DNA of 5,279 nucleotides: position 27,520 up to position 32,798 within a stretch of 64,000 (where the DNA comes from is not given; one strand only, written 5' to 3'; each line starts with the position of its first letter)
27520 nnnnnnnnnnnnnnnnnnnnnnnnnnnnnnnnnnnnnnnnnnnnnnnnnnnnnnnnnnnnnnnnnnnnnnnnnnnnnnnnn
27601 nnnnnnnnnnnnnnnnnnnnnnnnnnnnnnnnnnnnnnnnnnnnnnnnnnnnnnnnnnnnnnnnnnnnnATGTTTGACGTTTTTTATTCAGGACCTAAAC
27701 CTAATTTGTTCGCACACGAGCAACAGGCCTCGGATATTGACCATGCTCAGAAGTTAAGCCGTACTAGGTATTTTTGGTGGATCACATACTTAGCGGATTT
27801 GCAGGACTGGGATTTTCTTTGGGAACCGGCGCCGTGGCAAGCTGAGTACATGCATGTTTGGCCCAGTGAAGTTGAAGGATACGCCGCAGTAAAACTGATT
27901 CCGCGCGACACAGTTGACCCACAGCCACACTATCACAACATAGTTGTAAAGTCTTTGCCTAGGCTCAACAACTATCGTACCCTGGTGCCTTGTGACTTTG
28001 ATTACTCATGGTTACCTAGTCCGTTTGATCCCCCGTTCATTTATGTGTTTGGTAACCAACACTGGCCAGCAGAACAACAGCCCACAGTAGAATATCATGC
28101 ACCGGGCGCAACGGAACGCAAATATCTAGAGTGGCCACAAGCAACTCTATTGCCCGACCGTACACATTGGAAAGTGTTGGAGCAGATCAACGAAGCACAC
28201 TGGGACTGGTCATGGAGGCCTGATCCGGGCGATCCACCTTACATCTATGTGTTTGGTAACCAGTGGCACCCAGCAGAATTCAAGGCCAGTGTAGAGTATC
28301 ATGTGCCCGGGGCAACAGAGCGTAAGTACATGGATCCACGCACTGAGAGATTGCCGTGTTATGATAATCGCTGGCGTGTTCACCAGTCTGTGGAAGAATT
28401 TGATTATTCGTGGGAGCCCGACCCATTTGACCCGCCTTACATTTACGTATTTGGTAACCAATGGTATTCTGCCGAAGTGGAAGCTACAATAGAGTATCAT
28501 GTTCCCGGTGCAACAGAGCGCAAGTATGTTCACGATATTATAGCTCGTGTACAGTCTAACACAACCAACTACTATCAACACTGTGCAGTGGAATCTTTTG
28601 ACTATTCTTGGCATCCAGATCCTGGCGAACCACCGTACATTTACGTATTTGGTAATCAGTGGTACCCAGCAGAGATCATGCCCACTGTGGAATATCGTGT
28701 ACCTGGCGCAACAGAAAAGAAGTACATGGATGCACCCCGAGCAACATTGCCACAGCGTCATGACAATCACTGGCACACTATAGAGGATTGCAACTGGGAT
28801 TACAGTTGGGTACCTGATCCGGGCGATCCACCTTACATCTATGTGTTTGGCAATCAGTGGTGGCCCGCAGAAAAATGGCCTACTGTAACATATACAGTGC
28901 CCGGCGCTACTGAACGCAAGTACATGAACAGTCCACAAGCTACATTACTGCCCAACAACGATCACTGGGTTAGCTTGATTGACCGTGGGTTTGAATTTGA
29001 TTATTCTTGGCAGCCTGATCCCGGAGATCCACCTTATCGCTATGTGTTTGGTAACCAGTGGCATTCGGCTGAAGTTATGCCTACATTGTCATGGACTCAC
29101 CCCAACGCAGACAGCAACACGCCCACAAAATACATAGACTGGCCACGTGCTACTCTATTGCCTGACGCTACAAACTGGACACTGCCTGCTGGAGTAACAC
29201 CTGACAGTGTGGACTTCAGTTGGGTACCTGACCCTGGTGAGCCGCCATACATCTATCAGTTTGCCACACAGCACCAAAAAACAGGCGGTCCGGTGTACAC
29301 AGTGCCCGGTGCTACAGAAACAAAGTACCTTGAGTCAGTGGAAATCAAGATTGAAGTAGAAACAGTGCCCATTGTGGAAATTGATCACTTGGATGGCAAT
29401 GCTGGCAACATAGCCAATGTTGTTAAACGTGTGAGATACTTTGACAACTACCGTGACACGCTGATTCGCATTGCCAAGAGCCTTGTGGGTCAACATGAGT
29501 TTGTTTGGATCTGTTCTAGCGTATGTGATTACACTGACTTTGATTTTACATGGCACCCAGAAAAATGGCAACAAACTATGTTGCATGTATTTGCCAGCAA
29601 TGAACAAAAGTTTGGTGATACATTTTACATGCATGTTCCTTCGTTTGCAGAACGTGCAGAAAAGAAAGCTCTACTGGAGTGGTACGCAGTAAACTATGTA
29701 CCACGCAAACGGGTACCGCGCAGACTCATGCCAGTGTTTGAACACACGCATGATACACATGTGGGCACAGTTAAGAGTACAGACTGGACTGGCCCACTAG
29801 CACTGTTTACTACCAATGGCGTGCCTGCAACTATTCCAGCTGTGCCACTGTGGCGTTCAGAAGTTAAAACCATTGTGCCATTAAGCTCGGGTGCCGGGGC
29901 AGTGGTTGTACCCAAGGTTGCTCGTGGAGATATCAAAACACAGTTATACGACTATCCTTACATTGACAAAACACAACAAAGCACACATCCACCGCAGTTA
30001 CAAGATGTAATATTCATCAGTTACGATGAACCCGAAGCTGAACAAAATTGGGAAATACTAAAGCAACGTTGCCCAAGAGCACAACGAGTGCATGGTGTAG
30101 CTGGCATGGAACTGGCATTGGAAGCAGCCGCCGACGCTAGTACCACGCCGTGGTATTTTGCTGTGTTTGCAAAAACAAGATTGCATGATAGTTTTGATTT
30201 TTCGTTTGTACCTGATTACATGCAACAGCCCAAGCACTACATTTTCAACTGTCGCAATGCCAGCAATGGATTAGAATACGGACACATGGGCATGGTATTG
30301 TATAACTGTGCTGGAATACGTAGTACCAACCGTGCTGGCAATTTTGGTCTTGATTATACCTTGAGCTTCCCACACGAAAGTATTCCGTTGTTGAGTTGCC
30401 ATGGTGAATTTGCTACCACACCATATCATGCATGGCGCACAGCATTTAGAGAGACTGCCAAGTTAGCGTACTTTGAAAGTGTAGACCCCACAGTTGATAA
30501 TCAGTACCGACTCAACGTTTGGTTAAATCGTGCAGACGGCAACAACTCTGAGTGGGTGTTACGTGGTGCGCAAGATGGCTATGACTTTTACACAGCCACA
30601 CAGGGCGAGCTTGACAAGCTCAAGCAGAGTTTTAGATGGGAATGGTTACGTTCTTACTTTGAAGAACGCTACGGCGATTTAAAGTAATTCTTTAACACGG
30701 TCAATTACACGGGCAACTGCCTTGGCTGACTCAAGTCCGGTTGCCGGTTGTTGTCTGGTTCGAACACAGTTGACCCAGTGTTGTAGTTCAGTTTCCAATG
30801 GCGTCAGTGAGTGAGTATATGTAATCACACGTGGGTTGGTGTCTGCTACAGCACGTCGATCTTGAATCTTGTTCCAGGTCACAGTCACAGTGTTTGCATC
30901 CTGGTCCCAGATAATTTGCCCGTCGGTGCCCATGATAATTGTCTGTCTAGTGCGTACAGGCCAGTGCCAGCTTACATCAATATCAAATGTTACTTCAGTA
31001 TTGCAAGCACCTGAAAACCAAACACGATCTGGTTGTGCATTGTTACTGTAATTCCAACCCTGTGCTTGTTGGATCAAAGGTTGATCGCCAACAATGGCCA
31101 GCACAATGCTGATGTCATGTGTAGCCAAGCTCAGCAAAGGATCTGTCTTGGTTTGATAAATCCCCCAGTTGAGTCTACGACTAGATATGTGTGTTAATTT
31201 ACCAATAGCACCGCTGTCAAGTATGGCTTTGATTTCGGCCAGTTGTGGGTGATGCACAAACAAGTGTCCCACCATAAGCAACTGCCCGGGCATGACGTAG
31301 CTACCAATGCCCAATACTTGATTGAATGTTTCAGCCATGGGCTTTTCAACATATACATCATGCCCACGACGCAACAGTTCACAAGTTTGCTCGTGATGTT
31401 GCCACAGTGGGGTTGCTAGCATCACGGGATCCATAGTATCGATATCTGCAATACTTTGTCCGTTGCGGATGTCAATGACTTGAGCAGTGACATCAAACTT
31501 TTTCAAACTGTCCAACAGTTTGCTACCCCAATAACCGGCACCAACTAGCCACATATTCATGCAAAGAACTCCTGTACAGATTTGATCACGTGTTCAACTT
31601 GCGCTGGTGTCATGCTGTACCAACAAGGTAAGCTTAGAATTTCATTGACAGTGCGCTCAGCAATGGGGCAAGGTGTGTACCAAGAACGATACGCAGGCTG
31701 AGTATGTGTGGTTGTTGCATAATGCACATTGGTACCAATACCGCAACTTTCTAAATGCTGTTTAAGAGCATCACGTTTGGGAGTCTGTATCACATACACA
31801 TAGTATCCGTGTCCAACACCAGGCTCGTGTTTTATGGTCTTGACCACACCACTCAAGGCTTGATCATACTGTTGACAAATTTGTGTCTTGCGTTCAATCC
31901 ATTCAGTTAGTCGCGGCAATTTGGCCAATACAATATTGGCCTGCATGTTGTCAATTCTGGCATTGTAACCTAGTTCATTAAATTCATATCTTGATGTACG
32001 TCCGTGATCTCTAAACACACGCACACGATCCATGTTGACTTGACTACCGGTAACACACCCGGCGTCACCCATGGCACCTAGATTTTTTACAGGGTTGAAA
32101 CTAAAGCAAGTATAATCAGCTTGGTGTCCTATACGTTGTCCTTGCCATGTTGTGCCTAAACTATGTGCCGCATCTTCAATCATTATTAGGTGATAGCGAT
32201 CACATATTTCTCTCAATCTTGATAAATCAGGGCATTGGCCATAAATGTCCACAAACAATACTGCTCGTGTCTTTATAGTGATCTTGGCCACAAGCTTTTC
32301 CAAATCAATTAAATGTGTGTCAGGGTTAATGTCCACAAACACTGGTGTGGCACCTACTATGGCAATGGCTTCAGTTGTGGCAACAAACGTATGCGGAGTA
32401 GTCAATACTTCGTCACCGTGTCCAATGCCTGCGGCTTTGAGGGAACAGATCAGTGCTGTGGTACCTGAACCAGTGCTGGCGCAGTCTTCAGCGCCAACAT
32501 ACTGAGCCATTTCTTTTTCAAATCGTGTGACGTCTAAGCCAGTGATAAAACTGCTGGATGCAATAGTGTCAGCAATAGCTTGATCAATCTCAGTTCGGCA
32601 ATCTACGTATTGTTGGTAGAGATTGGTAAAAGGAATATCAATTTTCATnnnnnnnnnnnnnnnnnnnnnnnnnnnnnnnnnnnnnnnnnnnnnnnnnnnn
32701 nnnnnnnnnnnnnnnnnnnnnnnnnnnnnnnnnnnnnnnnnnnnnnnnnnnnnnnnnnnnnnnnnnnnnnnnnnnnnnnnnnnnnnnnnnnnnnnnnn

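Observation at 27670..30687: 1005-aa protein with eight tandem ~80-residue repeats and a C-terminal domain duplicated in a second gene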

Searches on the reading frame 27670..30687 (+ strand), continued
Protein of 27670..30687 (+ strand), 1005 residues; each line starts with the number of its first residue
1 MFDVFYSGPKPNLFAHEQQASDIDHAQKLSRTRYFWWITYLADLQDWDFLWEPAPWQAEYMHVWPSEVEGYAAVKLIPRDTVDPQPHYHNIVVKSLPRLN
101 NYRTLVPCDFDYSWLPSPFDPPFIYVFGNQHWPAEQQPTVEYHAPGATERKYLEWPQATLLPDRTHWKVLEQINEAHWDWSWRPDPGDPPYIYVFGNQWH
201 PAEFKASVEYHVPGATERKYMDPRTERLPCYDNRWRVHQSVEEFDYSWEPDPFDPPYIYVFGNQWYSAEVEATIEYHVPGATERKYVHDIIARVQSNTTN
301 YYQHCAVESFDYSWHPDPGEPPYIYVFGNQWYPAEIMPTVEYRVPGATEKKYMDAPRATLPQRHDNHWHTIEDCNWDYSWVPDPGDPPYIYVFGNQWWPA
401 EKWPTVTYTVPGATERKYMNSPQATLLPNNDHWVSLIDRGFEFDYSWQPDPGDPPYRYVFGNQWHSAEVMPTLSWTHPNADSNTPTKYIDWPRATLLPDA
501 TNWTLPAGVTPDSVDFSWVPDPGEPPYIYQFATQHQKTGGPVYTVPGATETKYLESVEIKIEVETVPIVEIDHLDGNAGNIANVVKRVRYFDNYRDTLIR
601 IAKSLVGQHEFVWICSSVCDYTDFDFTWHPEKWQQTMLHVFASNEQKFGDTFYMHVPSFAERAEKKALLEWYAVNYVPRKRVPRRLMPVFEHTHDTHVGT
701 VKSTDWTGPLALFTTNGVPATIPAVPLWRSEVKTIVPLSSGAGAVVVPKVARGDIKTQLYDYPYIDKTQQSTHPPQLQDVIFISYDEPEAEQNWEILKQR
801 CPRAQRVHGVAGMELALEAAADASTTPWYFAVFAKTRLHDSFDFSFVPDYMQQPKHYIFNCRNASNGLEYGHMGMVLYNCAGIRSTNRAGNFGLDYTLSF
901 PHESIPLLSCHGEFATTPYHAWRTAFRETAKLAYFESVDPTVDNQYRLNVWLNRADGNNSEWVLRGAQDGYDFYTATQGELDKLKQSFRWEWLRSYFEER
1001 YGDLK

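Call 83: find_encoding_contigs(protein=P0286, flank=8000, max_places=2)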
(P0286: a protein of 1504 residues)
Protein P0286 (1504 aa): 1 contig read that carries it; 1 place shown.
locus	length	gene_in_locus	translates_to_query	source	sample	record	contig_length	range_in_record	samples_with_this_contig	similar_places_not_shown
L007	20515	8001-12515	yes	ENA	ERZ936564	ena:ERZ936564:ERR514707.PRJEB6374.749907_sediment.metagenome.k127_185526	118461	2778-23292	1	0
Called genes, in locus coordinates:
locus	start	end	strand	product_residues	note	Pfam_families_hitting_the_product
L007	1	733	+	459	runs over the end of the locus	PF04055:Radical_SAM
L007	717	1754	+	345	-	PF04055:Radical_SAM (weak), PF13186:SPASM (weak)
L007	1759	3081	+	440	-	-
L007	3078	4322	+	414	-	PF13186:SPASM, PF04055:Radical_SAM (weak)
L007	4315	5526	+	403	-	PF13186:SPASM (weak), PF04055:Radical_SAM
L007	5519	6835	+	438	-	PF04055:Radical_SAM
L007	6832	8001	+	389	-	-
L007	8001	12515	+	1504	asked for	-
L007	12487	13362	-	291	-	PF01408:GFO_IDH_MocA (weak)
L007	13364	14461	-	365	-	PF00155:Aminotran_1_2 (weak), PF01053:Cys_Met_Meta_PP (faint), PF01041:DegT_DnrJ_EryC1, PF00266:Aminotran_5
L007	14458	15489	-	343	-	PF01041:DegT_DnrJ_EryC1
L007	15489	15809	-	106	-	-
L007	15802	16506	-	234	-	-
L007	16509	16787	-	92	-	-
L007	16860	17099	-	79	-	-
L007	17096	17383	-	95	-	-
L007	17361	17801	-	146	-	PF01467:CTP_transf_like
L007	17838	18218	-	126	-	PF02675:AdoMet_dc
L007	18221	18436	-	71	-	-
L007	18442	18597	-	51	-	-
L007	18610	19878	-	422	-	PF13203:DUF2201_N, PF09967:DUF2201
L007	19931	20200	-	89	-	-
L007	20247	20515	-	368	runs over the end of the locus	PF00004:AAA (faint), PF07726:AAA_3 (weak), PF07728:AAA_5 (weak)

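Call 86: search_protein_families(library=ncbifam, proteins=[window:27670-30687:+], max_evalue=0.01)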
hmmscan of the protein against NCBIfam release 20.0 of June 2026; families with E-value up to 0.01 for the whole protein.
window:27670-30687:+ (1005 aa): 0 families

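Call 99: search_protein_families(library=padloc, proteins=[window:27670-30687:+], max_evalue=0.01)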
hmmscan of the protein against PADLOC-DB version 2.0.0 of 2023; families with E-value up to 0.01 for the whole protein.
window:27670-30687:+ (1005 aa): 0 families

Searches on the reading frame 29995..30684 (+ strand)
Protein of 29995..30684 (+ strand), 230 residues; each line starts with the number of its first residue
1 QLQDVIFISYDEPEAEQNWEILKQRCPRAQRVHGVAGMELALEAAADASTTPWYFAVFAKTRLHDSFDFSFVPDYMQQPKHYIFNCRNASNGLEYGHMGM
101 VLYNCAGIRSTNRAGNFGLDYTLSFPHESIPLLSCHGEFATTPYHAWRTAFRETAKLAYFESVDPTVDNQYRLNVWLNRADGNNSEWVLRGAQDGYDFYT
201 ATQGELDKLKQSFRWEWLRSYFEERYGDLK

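Call 91: search_solved_structures(query=A4, max_evalue=10, show_alignments=3)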
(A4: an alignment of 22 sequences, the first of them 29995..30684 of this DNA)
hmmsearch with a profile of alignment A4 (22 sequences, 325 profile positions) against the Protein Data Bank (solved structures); distinct sequences matched with E-value up to 10: 2.
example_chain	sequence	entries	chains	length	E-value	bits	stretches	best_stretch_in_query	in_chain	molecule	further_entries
4lc9_A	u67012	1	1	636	0.061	15.8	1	212-255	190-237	Glucokinase regulatory protein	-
2rfl_A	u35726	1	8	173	1.1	11.7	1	215-265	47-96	Putative phosphohistidine phosphatase SixA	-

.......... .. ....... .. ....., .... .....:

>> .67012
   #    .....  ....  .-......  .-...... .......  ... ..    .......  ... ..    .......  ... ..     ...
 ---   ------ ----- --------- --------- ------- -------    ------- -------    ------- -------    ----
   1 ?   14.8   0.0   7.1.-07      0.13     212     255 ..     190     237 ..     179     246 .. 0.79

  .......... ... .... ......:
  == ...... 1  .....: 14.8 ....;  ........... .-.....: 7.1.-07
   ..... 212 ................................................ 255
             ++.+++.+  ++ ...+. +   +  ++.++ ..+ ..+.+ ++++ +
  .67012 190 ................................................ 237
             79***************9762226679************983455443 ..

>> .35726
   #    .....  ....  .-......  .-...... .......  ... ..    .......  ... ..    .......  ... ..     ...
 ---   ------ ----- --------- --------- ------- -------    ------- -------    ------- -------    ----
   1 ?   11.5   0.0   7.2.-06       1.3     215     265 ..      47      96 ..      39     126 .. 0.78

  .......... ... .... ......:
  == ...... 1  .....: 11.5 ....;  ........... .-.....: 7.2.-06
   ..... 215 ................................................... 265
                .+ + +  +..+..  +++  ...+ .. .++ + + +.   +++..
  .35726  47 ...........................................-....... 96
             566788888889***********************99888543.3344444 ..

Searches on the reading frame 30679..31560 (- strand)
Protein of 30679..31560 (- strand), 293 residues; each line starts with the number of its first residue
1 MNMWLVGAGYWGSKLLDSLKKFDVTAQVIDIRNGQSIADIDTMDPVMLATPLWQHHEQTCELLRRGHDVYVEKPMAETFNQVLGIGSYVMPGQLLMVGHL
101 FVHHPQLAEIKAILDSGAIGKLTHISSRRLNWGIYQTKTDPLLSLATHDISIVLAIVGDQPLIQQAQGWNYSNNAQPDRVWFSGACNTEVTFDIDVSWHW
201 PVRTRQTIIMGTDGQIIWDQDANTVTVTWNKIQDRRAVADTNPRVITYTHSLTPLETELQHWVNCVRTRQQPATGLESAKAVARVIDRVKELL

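Call 14: search_protein_families(library=pfam, proteins=[window:30679-31560:-], max_evalue=0.01)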
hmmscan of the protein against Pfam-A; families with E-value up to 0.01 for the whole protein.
window:30679-31560:- (293 aa): 3 families
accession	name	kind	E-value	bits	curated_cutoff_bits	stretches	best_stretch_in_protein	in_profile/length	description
PF22725.1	GFO_IDH_MocA_C3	-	7.6e-08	32.8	27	1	108-216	2-123/124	GFO/IDH/MocA C-terminal domain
PF01408.29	GFO_IDH_MocA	-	2.2e-06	28.8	24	1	24-81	44-101/120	Oxidoreductase family, NAD-binding Rossmann fold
PF02894.22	GFO_IDH_MocA_C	-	0.00012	22.4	22.9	1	129-290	29-207/218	Oxidoreductase family, C-terminal alpha/beta domain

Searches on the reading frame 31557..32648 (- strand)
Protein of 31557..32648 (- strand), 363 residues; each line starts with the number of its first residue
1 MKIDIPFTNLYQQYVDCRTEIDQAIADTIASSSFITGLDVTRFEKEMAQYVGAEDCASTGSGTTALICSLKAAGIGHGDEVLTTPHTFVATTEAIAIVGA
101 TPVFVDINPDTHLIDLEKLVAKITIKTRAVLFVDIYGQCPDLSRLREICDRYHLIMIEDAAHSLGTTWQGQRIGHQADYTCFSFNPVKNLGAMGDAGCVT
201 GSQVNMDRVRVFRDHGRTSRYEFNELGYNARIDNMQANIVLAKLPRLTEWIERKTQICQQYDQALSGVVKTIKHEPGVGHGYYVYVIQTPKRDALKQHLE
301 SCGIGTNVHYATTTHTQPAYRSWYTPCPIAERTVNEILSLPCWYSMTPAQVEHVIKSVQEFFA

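Call 15: search_protein_families(library=pfam, proteins=[window:31557-32648:-], max_evalue=0.01)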
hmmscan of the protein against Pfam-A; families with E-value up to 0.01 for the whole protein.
window:31557-32648:- (363 aa): 4 families
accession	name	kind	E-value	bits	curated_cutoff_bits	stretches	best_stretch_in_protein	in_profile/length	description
PF01041.23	DegT_DnrJ_EryC1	-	1.7e-104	350.3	19.8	1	18-359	4-360/360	DegT/DnrJ/EryC1/StrS aminotransferase family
PF00155.27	Aminotran_1_2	-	1.5e-09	38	19.7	1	40-168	44-194/361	Aminotransferase class I and II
PF01053.26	Cys_Met_Meta_PP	-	0.00018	20.6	27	1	40-164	54-178/381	Cys/Met metabolism PLP-dependent enzyme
PF00266.25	Aminotran_5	-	0.0027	17.2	21.5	1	44-165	49-181/371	Aminotransferase class-V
